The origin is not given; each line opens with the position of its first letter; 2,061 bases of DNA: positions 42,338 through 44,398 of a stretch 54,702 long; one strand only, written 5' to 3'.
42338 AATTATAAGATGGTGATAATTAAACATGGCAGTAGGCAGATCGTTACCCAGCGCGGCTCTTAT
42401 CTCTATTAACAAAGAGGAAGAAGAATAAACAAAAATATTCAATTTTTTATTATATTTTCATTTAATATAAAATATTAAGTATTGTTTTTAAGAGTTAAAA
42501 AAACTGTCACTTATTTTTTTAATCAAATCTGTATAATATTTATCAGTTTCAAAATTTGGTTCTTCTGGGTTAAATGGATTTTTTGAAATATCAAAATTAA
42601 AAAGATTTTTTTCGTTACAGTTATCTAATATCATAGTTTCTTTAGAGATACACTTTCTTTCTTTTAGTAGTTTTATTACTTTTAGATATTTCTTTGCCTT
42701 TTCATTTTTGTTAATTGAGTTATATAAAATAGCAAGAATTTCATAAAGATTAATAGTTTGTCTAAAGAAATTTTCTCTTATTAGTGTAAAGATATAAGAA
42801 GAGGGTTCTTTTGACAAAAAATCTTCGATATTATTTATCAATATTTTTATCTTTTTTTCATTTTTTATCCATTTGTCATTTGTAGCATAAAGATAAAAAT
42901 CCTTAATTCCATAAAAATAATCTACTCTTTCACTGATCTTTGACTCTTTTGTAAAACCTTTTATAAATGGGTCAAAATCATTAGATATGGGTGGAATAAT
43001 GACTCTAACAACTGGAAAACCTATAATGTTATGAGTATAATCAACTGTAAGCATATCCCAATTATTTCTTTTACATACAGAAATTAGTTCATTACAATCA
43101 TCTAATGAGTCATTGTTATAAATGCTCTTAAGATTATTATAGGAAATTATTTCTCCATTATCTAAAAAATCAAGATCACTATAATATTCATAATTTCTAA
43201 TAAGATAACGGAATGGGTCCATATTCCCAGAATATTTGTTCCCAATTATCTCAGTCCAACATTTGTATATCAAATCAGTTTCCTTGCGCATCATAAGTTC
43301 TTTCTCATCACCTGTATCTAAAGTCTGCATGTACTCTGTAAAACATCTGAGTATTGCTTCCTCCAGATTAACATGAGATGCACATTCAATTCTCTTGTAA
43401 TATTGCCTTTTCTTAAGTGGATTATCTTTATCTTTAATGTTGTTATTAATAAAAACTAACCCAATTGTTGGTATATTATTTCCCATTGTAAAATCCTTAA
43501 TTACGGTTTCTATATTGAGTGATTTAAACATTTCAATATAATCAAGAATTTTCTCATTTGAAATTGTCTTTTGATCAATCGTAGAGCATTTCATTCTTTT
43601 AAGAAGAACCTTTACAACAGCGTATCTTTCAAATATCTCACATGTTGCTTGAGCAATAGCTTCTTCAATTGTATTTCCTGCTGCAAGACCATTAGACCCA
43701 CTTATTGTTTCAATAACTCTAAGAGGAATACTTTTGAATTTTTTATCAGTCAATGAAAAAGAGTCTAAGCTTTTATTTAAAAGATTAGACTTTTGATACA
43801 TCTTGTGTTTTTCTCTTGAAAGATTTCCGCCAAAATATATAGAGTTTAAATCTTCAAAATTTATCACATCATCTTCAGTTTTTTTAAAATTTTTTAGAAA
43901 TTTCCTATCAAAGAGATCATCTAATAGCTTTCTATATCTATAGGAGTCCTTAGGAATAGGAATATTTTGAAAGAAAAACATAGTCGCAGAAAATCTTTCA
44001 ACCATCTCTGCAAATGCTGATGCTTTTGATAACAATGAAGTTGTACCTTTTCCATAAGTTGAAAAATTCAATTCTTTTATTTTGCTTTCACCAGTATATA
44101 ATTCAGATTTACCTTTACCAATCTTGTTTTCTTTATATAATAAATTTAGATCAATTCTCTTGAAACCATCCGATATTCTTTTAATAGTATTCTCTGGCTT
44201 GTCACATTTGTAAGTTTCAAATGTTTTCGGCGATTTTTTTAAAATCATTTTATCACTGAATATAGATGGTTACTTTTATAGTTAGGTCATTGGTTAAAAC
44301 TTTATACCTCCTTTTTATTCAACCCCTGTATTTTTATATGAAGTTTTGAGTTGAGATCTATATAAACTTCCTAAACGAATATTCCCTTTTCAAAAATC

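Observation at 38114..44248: Stand-alone YcaO clustered with a PaaK/F390-synthetase-like ligase, a B12-type radical SAM enzyme and a transglutaminase-like protein: a RiPP-like modification cluster without a known partner set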

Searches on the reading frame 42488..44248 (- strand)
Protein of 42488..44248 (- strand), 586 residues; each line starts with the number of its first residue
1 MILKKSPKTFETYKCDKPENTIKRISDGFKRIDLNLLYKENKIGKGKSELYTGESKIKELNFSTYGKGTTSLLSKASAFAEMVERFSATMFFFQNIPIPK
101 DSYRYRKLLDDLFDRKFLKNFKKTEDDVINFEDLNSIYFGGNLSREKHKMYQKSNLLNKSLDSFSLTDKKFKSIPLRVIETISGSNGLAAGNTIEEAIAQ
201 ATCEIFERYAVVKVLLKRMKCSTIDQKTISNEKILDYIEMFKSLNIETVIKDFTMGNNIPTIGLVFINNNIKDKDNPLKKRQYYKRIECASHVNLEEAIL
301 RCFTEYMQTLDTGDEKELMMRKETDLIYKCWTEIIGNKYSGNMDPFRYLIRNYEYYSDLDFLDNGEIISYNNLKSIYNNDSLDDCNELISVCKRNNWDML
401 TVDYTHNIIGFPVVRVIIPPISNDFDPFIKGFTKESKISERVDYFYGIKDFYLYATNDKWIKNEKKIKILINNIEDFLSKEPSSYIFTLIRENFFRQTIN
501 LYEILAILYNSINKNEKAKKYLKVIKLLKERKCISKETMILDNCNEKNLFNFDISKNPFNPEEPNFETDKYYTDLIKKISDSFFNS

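Call 3: search_protein_families(library=pfam, proteins=[window:42488-44248:-])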
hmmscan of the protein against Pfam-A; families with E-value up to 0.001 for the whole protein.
window:42488-44248:- (586 aa): 1 family
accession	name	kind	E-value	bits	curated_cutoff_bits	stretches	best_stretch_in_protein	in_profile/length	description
PF02624.21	YcaO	-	4.3e-46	158.2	25.7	1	66-420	2-323/325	YcaO cyclodehydratase, ATP-ad Mg2+-binding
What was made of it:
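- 42488..44248 (-): YcaO, 586 aa: ATP-dependent backbone-amide-activating enzyme with a second C-terminal domain of the E. coli YcaO type. PF02624, 4.3e-46 (call 3).
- Checked: YcaO, 42488-44248 (-), 586 aa: PF02624, 4.3e-46 (call 3).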

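Call 4: search_protein_families(library=ncbifam, proteins=[window:42488-44248:-])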
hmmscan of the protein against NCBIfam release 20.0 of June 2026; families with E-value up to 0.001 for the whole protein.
window:42488-44248:- (586 aa): 5 families
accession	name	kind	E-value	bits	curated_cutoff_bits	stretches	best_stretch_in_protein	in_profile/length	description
TIGR03604.1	TOMM_cyclo_SagD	subfamily_domain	2.1e-24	86.1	219.25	1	185-420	113-335/377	thiazole/oxazole-forming peptide maturase, SagD family component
TIGR03266.1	methan_mark_1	equivalog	4.7e-24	85.1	365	1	14-310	3-269/376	YcaO-related McrA-glycine thioamidation protein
TIGR00702.1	TIGR00702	domain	4.8e-20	72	75.65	1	64-379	51-339/377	YcaO-type kinase domain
NF040716.1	YcaO_for_S12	equivalog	2e-18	66.2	700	1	63-270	54-263/571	30S ribosomal protein S12 methylthiotransferase accessory factor YcaO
TIGR03549.1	TIGR03549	equivalog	1.6e-10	39.9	900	1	64-269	203-410/723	OsmC domain/YcaO domain-containing protein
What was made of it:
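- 42488..44248 (-): Below the cutoff of every curated subfamily (call 4).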

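Call 9: find_homologous_proteins(query=window:42488-44248:-)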
Query window:42488-44248:- (586 aa): 374 proteins with E <= 0.001 among 8000 candidates; the best 120 are listed.
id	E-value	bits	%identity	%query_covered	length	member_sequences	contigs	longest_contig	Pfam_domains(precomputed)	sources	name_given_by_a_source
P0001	0.0e+0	1303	100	100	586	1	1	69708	PF02624.22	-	-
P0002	7.0e-208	710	56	100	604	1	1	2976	PF02624.22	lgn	-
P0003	1.3e-159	551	46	99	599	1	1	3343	PF02624.22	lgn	-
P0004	1.3e-158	547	47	100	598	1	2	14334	PF02624.22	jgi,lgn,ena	-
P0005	4.1e-158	546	49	90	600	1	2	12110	PF02624.22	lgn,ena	-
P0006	3.2e-157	543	48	100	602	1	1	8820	PF02624.22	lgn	-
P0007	7.7e-157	542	47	99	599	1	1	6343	PF02624.22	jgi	-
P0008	1.8e-154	534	46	99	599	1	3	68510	PF02624.22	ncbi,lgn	-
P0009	3.7e-153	529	45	99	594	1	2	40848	PF02624.22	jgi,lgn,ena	-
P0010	9.9e-150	518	44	99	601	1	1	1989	PF02624.22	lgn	-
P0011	1.6e-149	517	45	99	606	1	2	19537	PF02624.22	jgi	-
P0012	7.1e-149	515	44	99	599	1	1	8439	PF02624.22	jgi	-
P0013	2.7e-148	513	44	99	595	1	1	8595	PF02624.22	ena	-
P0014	1.4e-146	508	45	99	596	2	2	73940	PF02624.22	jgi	jgi:ribosomal protein S12 methylthiotransferase accessory factor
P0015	3.9e-146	506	44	99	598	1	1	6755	PF02624.22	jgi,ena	-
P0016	1.3e-145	504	46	90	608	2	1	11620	PF02624.22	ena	-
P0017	1.8e-144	501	44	99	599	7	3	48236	PF02624.22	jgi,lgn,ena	-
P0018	6.3e-143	496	45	99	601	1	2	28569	PF02624.22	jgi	jgi:ribosomal protein S12 methylthiotransferase accessory factor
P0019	4.6e-141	489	45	90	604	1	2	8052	PF02624.22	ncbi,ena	-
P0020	1.2e-140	488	42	99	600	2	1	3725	PF02624.22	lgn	-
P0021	1.8e-140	488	43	100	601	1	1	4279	PF02624.22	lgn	-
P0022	2.7e-140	487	45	90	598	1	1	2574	PF02624.22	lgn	-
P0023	3.8e-140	486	42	100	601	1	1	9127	PF02624.22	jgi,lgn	jgi:YcaO-like protein with predicted kinase domain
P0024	2.5e-139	484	41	100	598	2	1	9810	PF02624.22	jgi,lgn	-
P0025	3.1e-139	483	42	100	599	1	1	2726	PF02624.22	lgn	-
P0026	7.7e-139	482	44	99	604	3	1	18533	PF02624.22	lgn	-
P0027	1.5e-138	481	43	99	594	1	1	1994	PF02624.22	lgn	-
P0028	3.2e-138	480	43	99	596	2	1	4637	PF02624.22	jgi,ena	-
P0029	4.8e-138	479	46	90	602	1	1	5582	PF02624.22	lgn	-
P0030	2.8e-136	474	44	90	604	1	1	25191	PF02624.22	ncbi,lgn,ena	-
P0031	4.4e-136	473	41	100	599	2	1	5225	PF02624.22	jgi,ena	-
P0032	7.4e-136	472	42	99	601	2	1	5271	PF02624.22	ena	-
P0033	2.1e-135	471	43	100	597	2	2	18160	PF02624.22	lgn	-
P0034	2.5e-135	471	43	99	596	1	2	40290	PF02624.22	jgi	jgi:ribosomal protein S12 methylthiotransferase accessory factor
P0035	5.3e-135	469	42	100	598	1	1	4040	PF02624.22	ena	-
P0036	1.4e-134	468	41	99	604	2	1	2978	PF02624.22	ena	-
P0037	4.1e-134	467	42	100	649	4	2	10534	PF02624.22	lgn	-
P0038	7.8e-134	466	43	100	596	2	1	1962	PF02624.22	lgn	-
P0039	1.1e-133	465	42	100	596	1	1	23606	PF02624.22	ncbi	-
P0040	2.1e-133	464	43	88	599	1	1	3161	PF02624.22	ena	-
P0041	1.2e-131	458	42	99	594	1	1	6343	PF02624.22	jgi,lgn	jgi:YcaO-like protein with predicted kinase domain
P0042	1.2e-131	458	42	95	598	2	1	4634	PF02624.22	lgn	-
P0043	2.3e-131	457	42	100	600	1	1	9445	PF02624.22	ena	-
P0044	5.9e-131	456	41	100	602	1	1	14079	PF02624.22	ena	-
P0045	2.9e-130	454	42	99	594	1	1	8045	PF02624.22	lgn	-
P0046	3.6e-130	453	42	90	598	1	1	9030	PF02624.22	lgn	-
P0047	3.1e-129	450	48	77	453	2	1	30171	PF02624.22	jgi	jgi:YcaO-like protein with predicted kinase domain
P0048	1.2e-128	448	40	100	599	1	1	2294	PF02624.22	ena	-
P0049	1.3e-128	448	41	99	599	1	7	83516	PF02624.22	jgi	jgi:ribosomal protein S12 methylthiotransferase accessory factor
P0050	4.2e-128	447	42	100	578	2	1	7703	PF02624.22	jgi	-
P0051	5.2e-128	446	40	99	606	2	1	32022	PF02624.22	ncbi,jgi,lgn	-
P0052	4.0e-127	443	41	99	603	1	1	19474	PF02624.22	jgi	-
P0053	4.6e-126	440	39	100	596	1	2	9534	PF02624.22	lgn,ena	-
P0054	8.1e-125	436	42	91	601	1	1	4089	PF02624.22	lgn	-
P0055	3.5e-124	434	39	100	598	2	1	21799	PF02624.22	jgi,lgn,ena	-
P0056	8.0e-123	429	40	96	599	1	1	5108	PF02624.22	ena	-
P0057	3.4e-122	427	39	100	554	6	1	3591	PF02624.22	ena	-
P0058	2.8e-121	424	39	100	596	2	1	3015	PF02624.22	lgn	-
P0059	3.2e-120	421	39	100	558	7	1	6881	PF02624.22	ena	-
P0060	7.0e-112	393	43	78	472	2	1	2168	PF02624.22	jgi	jgi:hypothetical protein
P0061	3.0e-104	368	39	90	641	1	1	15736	PF02624.22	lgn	-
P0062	1.2e-91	326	38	94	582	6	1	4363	PF02624.22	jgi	-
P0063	1.9e-89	319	37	90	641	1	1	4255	PF02624.22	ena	-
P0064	2.1e-89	319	36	94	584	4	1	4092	PF02624.22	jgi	-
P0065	9.0e-88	314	36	92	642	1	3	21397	PF02624.22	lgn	-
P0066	4.1e-87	311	32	92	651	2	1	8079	PF02624.22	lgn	-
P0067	5.7e-82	294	37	76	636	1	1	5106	PF02624.22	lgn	-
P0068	8.7e-82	294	31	98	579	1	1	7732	PF02624.22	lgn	-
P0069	6.3e-81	291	34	90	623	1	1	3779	PF02624.22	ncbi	-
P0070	5.9e-78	281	35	87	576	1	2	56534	PF02624.22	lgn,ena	-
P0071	1.6e-76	276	33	100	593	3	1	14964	PF02624.22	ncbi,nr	ncbi:MAG: YcaO-like family protein [Candidatus Omnitrophica bacterium]|nr:YcaO-like family protein [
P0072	1.1e-74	270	35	86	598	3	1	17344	PF02624.22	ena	-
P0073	8.8e-71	257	32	92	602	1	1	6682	PF02624.22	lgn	-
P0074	4.6e-70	255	37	71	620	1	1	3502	PF02624.22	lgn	-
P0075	1.0e-67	247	36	72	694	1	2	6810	PF02624.22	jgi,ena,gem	-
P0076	2.6e-67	246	32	90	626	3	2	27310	PF02624.22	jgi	-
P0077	3.5e-67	246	33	85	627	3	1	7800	PF02624.22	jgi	-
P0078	5.4e-67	245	33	85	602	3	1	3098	PF02624.22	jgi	jgi:YcaO-like protein with predicted kinase domain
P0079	7.6e-67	244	30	90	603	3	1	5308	PF02624.22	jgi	jgi:ribosomal protein S12 methylthiotransferase accessory factor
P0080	1.7e-66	243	33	90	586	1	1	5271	PF02624.22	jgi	jgi:ribosomal protein S12 methylthiotransferase accessory factor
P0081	5.3e-66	242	46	48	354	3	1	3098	PF02624.22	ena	-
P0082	1.6e-65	240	32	90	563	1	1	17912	PF02624.22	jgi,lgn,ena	-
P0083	3.7e-65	239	30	92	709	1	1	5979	PF02624.22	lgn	-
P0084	3.5e-63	232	29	100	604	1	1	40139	PF02624.22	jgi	-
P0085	5.1e-63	232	31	100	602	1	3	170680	PF02624.22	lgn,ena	-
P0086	1.4e-62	230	29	100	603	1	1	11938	PF02624.22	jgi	jgi:YcaO-like protein with predicted kinase domain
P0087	4.5e-62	229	31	100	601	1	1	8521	PF02624.22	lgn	-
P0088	5.0e-61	225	30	100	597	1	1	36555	PF02624.22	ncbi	ncbi:MAG: YcaO-like family protein [Spirochaetota bacterium]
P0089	8.1e-61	225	33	87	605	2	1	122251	PF02624.22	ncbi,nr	ncbi:MAG: YcaO-like family protein [Candidatus Heimdallarchaeota archaeon]|nr:YcaO-like family prote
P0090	2.6e-59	220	34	72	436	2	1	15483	PF02624.22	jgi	-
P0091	4.6e-59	219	34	75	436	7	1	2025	PF02624.22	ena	-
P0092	4.6e-59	219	33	74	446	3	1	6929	PF02624.22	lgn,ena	-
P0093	5.5e-59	219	35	73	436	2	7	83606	PF02624.22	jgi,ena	jgi:ribosomal protein S12 methylthiotransferase accessory factor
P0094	7.3e-59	218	34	72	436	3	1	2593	PF02624.22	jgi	-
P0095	1.2e-58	217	33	72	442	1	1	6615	PF02624.22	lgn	-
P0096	1.7e-58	217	35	73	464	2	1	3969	PF02624.22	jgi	jgi:ribosomal protein S12 methylthiotransferase accessory factor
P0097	7.7e-58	215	34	79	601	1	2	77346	PF02624.22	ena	-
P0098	8.8e-58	215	34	81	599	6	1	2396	PF02624.22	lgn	-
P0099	1.0e-57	214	34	72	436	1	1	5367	PF02624.22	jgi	jgi:YcaO-like protein with predicted kinase domain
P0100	1.1e-57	214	34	73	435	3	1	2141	PF02624.22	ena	-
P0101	1.3e-57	214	33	74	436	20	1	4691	PF02624.22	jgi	-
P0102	1.6e-57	214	35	81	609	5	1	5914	PF02624.22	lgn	-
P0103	1.9e-57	213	33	76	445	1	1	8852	PF02624.22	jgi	-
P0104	2.0e-57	213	35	72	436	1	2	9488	PF02624.22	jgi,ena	jgi:YcaO-like protein with predicted kinase domain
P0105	2.5e-57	213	35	72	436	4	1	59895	PF02624.22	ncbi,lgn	-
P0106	8.0e-57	211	35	72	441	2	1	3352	PF02624.22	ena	-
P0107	1.1e-56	211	34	72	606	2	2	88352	PF02624.22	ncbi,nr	ncbi:MAG: YcaO-like family protein [Candidatus Heimdallarchaeota archaeon]|nr:YcaO-like family prote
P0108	1.5e-56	210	33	72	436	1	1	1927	PF02624.22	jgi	jgi:ribosomal protein S12 methylthiotransferase accessory factor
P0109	2.4e-56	210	35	72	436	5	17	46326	PF02624.22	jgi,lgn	jgi:YcaO-like protein with predicted kinase domain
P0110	2.6e-56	210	33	71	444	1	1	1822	PF02624.22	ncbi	-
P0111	2.9e-56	210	34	72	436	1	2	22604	PF02624.22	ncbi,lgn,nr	ncbi:MAG: YcaO-like family protein [Desulfosarcina sp.]|nr:YcaO-like family protein [Desulfosarcina 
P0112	5.3e-56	209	33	73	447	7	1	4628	PF02624.22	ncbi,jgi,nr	ncbi:MAG: YcaO-like family protein [Deltaproteobacteria bacterium]|nr:YcaO-like family protein [Delt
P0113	7.4e-56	208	34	72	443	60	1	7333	PF02624.22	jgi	jgi:ribosomal protein S12 methylthiotransferase accessory factor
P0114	8.1e-56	208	33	72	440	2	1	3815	PF02624.22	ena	-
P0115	1.9e-55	207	33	72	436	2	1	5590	PF02624.22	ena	-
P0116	3.1e-55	206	33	71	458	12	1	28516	PF02624.22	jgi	jgi:ribosomal protein S12 methylthiotransferase accessory factor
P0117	3.7e-55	206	33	72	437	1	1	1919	PF02624.22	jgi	jgi:ribosomal protein S12 methylthiotransferase accessory factor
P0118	4.5e-55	206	35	73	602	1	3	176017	PF02624.22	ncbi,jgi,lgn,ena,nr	ncbi:MAG TPA: YcaO-like family protein [Candidatus Bathyarchaeia archaeon]|nr:YcaO-like family prote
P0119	5.2e-55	205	34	72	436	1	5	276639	PF02624.22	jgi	jgi:ribosomal protein S12 methylthiotransferase accessory factor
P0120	5.2e-55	205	34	72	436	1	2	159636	PF02624.22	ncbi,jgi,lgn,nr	ncbi:MAG: hypothetical protein AVO38_01160 [delta proteobacterium ML8_D]|nr:MAG: hypothetical protei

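Call 10: find_encoding_contigs(protein=P0008, flank=10000, max_places=2)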
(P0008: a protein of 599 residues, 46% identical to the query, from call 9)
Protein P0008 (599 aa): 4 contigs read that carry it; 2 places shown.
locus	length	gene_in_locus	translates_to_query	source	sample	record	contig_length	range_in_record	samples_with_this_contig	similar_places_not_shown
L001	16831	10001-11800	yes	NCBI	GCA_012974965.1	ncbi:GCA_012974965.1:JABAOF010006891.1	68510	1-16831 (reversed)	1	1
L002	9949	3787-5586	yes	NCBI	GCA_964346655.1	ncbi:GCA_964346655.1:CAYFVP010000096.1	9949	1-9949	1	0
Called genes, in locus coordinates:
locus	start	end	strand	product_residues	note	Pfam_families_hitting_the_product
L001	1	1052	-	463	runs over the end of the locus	PF09837:DUF2064 (faint)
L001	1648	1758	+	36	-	-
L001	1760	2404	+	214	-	PF13578:Methyltransf_24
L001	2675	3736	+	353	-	-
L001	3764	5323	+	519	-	PF14312:FG-GAP_2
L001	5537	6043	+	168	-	-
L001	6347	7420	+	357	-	PF05048:NosD, PF13229:Beta_helix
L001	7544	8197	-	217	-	PF13840:ACT_7 (faint)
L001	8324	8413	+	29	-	-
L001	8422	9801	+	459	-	PF01364:Peptidase_C25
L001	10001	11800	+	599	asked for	PF02624:YcaO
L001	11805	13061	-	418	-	PF01841:Transglut_core (weak)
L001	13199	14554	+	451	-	PF02310:B12-binding, PF04055:Radical_SAM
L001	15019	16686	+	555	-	PF00112:Peptidase_C1, PF00801:PKD, PF18911:PKD_4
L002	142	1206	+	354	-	PF05048:NosD, PF13229:Beta_helix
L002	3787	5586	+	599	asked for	PF02624:YcaO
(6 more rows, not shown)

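Call 11: find_encoding_contigs(protein=P0014, flank=10000, max_places=2)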
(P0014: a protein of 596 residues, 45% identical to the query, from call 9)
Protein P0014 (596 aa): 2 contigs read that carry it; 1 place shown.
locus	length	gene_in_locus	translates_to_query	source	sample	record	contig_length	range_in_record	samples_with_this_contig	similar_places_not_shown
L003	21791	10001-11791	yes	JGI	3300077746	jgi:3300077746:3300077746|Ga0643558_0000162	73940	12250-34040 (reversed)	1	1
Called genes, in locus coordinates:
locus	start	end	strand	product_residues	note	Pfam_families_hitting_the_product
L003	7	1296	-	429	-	PF03952:Enolase_N, PF00113:Enolase_C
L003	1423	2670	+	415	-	PF00753:Lactamase_B, PF12706:Lactamase_B_2, PF10996:Beta-Casp, PF07521:RMMBL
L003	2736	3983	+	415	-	PF03463:eRF1_1, PF18854:baeRF_family10, PF03464:eRF1_2, PF18859:acVLRF1, PF03465:eRF1_3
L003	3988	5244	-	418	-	PF01841:Transglut_core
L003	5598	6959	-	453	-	PF02310:B12-binding, PF04055:Radical_SAM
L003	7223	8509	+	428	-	PF00919:UPF0004, PF04055:Radical_SAM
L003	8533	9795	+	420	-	PF00919:UPF0004, PF04055:Radical_SAM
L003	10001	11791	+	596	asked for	PF02624:YcaO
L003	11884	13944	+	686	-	PF03169:OPT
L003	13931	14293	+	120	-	-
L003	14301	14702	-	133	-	PF00072:Response_reg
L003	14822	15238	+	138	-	PF01951:Archease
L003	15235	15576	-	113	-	PF13630:SdpI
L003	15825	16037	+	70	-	PF08984:DUF1858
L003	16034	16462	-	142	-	PF01402:RHH_1, PF08753:NikR_C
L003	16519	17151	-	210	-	PF00891:Methyltransf_2 (weak), PF01209:Ubie_methyltran, PF00398:RrnaAD (weak), PF13489:Methyltransf_23, PF13649:Methyltransf_25, PF13847:Methyltransf_31, PF08241:Methyltransf_11, PF08242:Methyltransf_12, +1 more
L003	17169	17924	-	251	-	PF00005:ABC_tran, PF13304:AAA_21 (faint)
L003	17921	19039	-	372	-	PF01032:FecCD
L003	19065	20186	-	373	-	PF01497:Peripla_BP_2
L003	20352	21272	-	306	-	-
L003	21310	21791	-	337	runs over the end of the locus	PF01916:DS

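Call 12: find_encoding_contigs(protein=P0049, flank=10000, max_places=2)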
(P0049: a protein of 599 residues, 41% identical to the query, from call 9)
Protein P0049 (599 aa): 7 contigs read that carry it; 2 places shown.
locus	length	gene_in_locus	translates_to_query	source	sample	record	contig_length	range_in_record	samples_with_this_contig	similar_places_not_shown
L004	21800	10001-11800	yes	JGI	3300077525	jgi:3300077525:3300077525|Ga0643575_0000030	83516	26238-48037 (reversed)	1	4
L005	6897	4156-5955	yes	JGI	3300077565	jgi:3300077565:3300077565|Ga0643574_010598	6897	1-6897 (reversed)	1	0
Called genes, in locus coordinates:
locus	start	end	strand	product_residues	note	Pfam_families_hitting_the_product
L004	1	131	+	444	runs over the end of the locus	PF25145:NfeD1b_N, PF24961:NfeD_membrane, PF01957:NfeD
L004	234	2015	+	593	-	PF07581:Glug (weak)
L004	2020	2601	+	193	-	-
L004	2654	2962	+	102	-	-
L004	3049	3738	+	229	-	-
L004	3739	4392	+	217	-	-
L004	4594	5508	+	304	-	PF02086:MethyltransfD12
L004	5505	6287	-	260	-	PF01555:N6_N4_Mtase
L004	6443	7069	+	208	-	-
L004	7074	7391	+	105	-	PF13412:HTH_24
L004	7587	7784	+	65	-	PF14192:DUF4314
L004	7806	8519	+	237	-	PF03575:Peptidase_S51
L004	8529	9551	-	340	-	PF00752:XPG_N, PF00867:XPG_I, PF01367:5_3_exonuc (weak)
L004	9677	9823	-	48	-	-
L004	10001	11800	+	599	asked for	PF02624:YcaO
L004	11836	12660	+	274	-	PF04191:PEMT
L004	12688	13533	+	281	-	PF04191:PEMT (weak), PF04140:ICMT (weak)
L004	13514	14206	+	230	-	PF06966:DUF1295 (weak), PF04191:PEMT (weak), PF04140:ICMT, PF01222:ERG4_ERG24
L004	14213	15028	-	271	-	PF01061:ABC2_membrane, PF12698:ABC2_membrane_3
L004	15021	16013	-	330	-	PF00005:ABC_tran, PF13304:AAA_21 (faint), PF13732:DrrA1-3_C (weak)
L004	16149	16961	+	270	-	PF04191:PEMT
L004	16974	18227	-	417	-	PF00919:UPF0004, PF04055:Radical_SAM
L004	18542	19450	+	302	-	PF02729:OTCace_N, PF00185:OTCace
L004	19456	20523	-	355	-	PF06849:DUF1246, PF06973:DUF1297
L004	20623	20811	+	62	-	-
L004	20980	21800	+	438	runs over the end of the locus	PF12706:Lactamase_B_2, PF07521:RMMBL (weak)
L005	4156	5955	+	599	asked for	PF02624:YcaO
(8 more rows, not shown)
